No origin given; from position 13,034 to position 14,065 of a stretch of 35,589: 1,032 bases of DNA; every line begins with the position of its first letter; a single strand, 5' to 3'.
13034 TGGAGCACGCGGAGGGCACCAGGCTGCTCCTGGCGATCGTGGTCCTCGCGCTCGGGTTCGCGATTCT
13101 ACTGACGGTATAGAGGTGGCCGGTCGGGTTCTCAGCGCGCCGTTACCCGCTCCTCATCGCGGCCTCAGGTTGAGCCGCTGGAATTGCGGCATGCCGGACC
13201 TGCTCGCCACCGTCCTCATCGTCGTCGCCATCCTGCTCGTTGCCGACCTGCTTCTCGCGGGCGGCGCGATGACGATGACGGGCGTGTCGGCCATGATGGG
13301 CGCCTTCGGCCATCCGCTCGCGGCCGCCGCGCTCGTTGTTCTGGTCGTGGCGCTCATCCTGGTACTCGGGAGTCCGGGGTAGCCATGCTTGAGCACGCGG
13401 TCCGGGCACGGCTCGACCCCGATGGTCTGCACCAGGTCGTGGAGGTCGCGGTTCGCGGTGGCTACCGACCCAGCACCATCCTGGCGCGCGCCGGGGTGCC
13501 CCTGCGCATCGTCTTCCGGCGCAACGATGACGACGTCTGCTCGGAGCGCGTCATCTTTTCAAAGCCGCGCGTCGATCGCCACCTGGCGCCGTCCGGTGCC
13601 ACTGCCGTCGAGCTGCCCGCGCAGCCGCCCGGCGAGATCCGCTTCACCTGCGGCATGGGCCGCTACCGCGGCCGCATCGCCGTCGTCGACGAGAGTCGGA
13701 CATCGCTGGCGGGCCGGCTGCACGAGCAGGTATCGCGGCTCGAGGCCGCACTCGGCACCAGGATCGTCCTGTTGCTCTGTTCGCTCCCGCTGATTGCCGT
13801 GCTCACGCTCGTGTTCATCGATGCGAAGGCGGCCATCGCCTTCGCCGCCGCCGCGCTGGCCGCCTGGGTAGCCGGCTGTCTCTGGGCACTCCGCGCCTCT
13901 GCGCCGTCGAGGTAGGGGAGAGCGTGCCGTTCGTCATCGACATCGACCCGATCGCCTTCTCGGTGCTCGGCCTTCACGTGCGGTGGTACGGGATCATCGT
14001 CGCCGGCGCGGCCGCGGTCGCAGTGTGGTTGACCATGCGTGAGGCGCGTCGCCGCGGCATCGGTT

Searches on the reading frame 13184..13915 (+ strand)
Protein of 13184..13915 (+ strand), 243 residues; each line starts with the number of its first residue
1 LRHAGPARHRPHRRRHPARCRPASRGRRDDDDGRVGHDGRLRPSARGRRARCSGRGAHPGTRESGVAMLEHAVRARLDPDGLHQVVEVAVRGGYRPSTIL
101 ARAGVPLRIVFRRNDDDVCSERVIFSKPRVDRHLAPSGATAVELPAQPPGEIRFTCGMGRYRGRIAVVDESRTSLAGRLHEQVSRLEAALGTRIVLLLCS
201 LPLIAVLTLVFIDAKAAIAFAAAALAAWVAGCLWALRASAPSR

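Call 11: search_protein_families(library=pfam, proteins=[window:13184-13915:+], max_evalue=0.01)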
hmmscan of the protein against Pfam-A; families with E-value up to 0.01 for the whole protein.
window:13184-13915:+ (243 aa): 1 family
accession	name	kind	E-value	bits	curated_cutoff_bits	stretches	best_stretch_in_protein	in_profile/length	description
PF13473.12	Cupredoxin_1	-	6.3e-12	45.9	27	1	84-167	21-104/104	Cupredoxin-like domain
